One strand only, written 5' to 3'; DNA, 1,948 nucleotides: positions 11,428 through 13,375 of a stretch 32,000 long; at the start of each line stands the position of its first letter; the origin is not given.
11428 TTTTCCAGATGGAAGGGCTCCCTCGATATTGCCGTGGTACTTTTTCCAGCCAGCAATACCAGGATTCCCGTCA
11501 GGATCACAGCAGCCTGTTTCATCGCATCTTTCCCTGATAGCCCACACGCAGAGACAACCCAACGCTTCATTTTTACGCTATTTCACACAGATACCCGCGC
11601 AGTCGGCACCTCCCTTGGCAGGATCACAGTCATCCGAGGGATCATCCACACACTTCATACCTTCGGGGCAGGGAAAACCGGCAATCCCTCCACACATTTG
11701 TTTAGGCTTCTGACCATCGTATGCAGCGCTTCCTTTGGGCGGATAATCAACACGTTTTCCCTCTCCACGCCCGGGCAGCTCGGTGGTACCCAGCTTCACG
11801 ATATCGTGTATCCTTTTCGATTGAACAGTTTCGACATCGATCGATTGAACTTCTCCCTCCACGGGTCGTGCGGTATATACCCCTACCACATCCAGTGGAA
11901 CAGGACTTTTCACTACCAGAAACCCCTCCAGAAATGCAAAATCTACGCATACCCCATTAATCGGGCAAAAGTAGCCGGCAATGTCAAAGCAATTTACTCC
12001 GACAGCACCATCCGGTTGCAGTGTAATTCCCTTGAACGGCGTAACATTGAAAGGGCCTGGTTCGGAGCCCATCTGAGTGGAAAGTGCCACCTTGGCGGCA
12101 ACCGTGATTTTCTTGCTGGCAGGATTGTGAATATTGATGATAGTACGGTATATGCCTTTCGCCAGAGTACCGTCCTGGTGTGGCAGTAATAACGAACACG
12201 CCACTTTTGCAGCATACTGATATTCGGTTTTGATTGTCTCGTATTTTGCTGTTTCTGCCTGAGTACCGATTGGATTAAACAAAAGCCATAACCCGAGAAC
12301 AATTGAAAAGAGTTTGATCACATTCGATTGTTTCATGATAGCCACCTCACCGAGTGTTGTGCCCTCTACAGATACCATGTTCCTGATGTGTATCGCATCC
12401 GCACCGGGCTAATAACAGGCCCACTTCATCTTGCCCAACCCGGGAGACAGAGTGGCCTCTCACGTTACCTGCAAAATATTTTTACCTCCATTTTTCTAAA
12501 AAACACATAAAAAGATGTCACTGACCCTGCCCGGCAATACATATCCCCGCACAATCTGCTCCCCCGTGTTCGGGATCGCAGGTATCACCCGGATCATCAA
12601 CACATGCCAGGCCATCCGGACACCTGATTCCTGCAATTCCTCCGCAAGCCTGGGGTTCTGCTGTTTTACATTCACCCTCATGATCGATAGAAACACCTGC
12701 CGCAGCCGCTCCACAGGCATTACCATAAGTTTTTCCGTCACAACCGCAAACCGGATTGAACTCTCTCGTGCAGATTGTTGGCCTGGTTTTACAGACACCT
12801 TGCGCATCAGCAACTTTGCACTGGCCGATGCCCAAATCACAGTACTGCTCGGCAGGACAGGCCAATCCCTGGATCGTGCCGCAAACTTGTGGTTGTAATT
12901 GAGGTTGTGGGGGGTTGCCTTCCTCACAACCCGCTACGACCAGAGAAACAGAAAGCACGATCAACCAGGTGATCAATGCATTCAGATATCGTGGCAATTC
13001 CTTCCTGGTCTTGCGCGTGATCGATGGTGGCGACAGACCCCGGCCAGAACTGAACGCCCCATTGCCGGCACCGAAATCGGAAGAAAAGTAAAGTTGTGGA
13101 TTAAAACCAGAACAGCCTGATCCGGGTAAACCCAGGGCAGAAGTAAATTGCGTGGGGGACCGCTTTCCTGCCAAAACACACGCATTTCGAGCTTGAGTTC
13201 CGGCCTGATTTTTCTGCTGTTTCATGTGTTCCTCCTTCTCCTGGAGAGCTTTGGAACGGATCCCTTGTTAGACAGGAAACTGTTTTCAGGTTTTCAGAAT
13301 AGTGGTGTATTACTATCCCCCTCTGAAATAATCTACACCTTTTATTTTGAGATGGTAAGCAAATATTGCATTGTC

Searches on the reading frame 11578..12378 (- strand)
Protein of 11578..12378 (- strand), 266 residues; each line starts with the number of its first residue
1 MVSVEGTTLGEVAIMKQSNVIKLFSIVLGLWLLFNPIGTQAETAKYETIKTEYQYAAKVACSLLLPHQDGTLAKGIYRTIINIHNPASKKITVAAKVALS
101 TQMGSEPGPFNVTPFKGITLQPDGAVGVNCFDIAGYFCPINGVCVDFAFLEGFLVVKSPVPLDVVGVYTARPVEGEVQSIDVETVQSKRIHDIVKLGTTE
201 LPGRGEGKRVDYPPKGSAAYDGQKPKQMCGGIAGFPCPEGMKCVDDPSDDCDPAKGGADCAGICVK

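Call 3: search_protein_families(library=pfam, proteins=[window:11578-12378:-], max_evalue=0.1)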
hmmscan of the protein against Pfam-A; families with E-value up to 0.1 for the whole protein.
window:11578-12378:- (266 aa): 0 families

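Call 7: search_protein_families(library=ncbifam, proteins=[window:11578-12378:-], max_evalue=0.01)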
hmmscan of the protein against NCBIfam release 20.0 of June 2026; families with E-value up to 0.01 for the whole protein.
window:11578-12378:- (266 aa): 0 families

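Call 28: search_protein_representatives(protein=window:11578-12336:-)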
Query: 252 residues. Proteins with E-value up to 0.001 (for the whole library): 2265; up to 1e-10: 599; up to 1e-30: 48. The best 150 are listed.
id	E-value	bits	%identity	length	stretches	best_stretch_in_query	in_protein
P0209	8.3e-113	392.6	69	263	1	3-251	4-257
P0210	1.6e-88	312.9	61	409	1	8-251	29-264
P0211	8.8e-71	254.9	65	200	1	1-174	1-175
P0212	1.6e-57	211.4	82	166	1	46-158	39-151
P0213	6.2e-54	199.6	50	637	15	214-251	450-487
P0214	4.3e-52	193.6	56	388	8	211-251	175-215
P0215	4.2e-51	190.4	41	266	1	1-246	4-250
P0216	2.2e-49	184.7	64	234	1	70-210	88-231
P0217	1.2e-48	182.3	75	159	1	22-139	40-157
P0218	5.5e-48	180.1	61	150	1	98-251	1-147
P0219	1.2e-47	179.0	48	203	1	16-195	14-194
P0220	1.3e-47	178.9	72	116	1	136-252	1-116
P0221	2.5e-47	178.0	55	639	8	204-252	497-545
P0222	1.5e-46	175.5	70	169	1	1-121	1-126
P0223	1.5e-46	175.4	62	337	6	209-251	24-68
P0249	1.0e-32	130.1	65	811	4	214-251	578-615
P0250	3.3e-32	128.4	41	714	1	35-191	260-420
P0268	1.3e-28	116.7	69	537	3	212-251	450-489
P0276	4.5e-27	111.6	36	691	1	33-233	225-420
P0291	2.8e-24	102.4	73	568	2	209-251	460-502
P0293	1.3e-23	100.3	67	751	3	211-251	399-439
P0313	5.8e-22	94.9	35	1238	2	38-177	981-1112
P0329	2.7e-20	89.4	42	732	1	37-177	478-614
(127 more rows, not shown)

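Call 29: search_protein_families(library=pfam, proteins=[P0213, P0221, P0249, P0250, P0276, P0313, P0329, P0291, P0268, P0293], max_evalue=0.001)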
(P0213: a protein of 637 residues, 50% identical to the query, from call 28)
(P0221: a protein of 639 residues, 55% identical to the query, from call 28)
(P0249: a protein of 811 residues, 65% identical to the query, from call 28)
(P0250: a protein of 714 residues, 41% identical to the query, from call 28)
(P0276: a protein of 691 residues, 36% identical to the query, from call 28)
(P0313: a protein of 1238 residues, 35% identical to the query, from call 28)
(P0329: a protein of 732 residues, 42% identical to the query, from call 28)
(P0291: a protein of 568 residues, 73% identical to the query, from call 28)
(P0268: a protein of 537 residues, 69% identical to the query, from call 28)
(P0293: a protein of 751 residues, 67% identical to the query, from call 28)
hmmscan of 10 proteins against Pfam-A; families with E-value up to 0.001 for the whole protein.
P0213 (637 aa): 0 families

P0221 (639 aa): 0 families

P0249 (811 aa): 0 families

P0250 (714 aa): 3 families
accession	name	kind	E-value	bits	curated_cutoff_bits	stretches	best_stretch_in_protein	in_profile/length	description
PF00089.32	Trypsin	-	1.1e-10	42.1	20.6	1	461-595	5-134/220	Trypsin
PF13365.12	Trypsin_2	-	2.8e-10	41.5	27.6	1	480-650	1-144/144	Trypsin-like peptidase domain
PF10459.15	Peptidase_S46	-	0.00067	18.9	22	0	470-507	39-77/698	Peptidase S46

P0276 (691 aa): 2 families
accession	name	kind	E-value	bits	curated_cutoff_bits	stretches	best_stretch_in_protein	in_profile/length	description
PF13365.12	Trypsin_2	-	1.8e-09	38.9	27.6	1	454-625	1-144/144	Trypsin-like peptidase domain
PF00089.32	Trypsin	-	1.4e-07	32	20.6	1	442-579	12-129/220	Trypsin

P0313 (1238 aa): 5 families
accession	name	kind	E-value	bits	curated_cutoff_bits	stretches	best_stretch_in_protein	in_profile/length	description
PF01436.27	NHL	-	9.9e-22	76.3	20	2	153-180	1-28/28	NHL repeat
PF07705.17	CARDB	-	3e-19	69.5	22.7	2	870-972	2-99/101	CARDB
PF08450.18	SGL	-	6.5e-09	36.2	26.3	0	53-129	139-215/246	SMP-30/Gluconolactonase/LRE-like region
PF17170.10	DUF5128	-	8.9e-08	32.1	22.9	0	163-196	52-85/321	6-bladed beta-propeller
PF25021.1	TEN_NHL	-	1.4e-06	28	27.1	0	93-117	138-162/357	Teneurin NHL domain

P0329 (732 aa): 2 families
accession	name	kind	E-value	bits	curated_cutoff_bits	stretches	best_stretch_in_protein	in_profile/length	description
PF00082.27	Peptidase_S8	-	8.1e-49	166.9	21.8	1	172-458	2-288/288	Subtilase family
PF07705.17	CARDB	-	5.6e-15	55.8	22.7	1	620-727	2-100/101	CARDB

P0291 (568 aa): 0 families

P0268 (537 aa): 0 families

P0293 (751 aa): 0 families

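Call 58: search_protein_families(library=pfam, proteins=[window:11578-12336:-], max_evalue=1)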
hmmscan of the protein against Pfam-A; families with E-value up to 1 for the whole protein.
window:11578-12336:- (252 aa): 0 families

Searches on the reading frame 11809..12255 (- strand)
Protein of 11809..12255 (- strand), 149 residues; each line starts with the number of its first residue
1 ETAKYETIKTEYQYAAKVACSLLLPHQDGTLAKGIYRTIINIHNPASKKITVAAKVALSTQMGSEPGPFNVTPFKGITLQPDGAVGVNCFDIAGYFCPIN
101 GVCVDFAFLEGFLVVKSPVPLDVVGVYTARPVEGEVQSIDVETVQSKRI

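Call 69: find_related_loci(query=A4, collection=metagenome_contigs, flank=8000)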
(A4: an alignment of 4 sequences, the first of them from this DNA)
Query A4 (149 aa) in metagenome_contigs; peptide patterns used: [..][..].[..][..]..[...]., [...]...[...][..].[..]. (x = any residue, [..] = any of these).
205 stretches matched a pattern; 130 encode a relative of the query (tblastn E <= 1e-3); the best 80 are kept; 80 distinct loci.
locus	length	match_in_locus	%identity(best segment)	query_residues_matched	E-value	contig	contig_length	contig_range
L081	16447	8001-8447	100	1-149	4e-98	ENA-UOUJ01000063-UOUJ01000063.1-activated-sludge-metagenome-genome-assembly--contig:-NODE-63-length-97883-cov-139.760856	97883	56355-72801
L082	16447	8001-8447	99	1-149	1e-97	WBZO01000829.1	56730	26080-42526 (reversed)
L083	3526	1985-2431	97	1-149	4e-96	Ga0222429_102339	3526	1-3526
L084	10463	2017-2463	97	1-149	3e-95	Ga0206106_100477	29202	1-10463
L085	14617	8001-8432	83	6-149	1e-82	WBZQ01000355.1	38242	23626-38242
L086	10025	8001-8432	84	6-149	9e-83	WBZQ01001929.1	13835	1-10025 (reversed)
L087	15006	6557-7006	81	1-149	6e-82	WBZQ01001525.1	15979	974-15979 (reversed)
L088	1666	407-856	81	1-149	2e-85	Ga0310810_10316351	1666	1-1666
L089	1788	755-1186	83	6-149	4e-85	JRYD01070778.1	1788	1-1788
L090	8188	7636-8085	83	1-149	6e-81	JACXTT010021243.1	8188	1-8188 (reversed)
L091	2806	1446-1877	83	6-149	1e-81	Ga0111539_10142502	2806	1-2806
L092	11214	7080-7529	82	1-149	9e-81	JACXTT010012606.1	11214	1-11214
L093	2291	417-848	83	6-149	7e-83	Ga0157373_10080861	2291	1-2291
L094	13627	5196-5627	83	6-149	2e-80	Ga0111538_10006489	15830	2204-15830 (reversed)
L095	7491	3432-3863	80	6-149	3e-79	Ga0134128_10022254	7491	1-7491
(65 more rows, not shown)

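Call 80: search_solved_structures(query=A4, max_evalue=1, show_alignments=1)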
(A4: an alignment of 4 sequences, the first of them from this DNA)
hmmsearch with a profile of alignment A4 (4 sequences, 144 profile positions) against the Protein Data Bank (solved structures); distinct sequences matched with E-value up to 1: 4.
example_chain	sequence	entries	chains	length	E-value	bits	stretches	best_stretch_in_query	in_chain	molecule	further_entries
3egi_A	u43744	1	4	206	0.6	13.5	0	61-126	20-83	Trimethylguanosine synthase homolog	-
9fqr_Qu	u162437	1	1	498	0.64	13.4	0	61-122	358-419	Dynein regulatory complex subunit 2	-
3gdh_A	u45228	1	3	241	0.77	13.1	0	61-126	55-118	Trimethylguanosine synthase homolog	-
3bb9_A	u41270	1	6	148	0.99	12.8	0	11-74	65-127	Putative orphan protein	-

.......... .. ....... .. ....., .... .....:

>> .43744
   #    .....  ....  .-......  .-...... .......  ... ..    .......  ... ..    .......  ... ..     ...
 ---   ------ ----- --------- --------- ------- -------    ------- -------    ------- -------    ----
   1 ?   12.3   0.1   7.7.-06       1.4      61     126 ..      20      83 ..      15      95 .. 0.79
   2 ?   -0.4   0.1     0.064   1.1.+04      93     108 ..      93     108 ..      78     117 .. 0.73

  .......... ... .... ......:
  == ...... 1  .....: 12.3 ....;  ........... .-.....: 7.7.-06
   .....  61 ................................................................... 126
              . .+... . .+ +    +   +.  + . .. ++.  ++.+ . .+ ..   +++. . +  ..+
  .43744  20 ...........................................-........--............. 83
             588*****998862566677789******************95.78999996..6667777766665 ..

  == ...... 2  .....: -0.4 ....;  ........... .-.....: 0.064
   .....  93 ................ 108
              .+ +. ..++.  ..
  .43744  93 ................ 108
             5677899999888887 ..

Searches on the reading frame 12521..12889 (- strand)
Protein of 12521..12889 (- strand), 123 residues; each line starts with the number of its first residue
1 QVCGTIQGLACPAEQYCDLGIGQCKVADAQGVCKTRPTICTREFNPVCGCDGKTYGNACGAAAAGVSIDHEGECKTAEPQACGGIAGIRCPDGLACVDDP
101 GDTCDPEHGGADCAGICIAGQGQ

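Call 81: search_solved_structures(query=window:12521-12889:-, max_evalue=1, show_alignments=2)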
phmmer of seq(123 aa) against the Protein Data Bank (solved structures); distinct sequences matched with E-value up to 1: 66 (the best 60 are shown).
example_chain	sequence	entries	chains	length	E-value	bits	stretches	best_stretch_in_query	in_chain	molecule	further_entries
1yu6_C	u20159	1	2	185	3.6e-16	63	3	38-88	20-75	Ovomucoid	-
2m5x_A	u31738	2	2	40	5.3e-12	49.5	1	38-74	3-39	Silk protease inhibitor 2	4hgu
1an1_I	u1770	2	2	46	7e-08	36.1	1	39-76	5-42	TRYPTASE INHIBITOR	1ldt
3qtl_D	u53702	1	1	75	8.9e-08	35.8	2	36-60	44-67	Kazal-type serine protease inhibitor SPI-1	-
2kmo_A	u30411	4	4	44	9.4e-08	35.7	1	39-76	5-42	Leech-derived tryptase inhibitor C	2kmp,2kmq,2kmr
2erw_A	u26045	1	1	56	1.7e-07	34.9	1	36-77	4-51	serine protease inhibitor infestin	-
1y1c_A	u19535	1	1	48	2.8e-07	34.2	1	36-69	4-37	Elastase inhibitor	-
1y1b_A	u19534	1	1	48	3.9e-07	33.7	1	37-68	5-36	Elastase inhibitor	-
2n52_A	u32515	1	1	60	2.2e-06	31.3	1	36-74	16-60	Serine protease inhibitor Kazal-type 6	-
2nu2_I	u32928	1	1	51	2.5e-06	31.1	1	38-66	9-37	Ovomucoid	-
1hja_I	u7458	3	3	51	6.6e-06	29.7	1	38-66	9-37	OVOMUCOID INHIBITOR | Ovomucoid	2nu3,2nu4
1tbq_R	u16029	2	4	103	7.3e-06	29.6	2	22-76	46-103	RHODNIIN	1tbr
2sgq_I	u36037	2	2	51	8.6e-06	29.4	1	38-66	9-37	Ovomucoid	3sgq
2n71_A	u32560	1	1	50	1.2e-05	28.9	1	39-74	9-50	Protease inhibitor 2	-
2nu1_I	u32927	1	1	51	1.2e-05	28.9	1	38-66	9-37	Ovomucoid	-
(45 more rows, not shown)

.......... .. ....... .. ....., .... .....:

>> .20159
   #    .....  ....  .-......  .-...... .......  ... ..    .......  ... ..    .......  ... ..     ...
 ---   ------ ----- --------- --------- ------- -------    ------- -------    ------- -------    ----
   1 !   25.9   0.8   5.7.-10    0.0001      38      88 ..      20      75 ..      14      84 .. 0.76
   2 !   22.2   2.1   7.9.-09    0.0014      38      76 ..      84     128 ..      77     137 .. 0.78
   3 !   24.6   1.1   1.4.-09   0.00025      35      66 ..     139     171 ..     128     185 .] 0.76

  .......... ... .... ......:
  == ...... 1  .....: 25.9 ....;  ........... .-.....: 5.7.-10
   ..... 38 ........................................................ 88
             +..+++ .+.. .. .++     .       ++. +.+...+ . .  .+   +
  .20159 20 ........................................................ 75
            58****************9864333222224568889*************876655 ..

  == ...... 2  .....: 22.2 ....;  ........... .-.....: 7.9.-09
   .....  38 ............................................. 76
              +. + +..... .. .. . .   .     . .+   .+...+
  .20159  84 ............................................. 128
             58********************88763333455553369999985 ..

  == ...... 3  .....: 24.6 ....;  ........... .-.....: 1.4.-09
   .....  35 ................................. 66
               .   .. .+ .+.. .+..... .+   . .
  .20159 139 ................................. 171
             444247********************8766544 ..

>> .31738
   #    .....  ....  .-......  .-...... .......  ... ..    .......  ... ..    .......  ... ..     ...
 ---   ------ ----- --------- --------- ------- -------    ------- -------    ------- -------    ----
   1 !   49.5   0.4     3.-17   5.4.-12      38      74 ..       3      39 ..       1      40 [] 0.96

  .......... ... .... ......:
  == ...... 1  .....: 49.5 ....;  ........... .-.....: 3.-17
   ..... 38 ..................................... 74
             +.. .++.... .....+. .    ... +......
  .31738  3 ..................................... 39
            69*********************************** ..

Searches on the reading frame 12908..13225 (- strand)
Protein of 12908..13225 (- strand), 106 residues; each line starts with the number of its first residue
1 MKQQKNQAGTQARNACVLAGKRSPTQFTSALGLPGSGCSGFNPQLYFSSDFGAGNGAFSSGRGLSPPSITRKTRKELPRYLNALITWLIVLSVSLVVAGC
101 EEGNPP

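Call 57: search_solved_structures(query=window:12908-13225:-, max_evalue=1, show_alignments=2)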
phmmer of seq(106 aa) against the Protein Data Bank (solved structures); distinct sequences matched with E-value up to 1: 5.
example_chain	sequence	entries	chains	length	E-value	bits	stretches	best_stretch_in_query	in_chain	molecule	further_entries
9c4k_P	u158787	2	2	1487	0.00029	24.1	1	26-80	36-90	Toxin subunit YenB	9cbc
4igl_A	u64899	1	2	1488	0.00029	24.1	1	26-80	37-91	YenB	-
5kis_A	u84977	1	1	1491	0.00029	24.1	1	26-80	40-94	YenB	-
6p0x_A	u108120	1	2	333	0.009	19.3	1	30-81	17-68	Salmonella plasmid virulence: SpvB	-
9ocj_D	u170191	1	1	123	0.65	13.4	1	35-93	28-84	TAP transporter inhibitor CPXV012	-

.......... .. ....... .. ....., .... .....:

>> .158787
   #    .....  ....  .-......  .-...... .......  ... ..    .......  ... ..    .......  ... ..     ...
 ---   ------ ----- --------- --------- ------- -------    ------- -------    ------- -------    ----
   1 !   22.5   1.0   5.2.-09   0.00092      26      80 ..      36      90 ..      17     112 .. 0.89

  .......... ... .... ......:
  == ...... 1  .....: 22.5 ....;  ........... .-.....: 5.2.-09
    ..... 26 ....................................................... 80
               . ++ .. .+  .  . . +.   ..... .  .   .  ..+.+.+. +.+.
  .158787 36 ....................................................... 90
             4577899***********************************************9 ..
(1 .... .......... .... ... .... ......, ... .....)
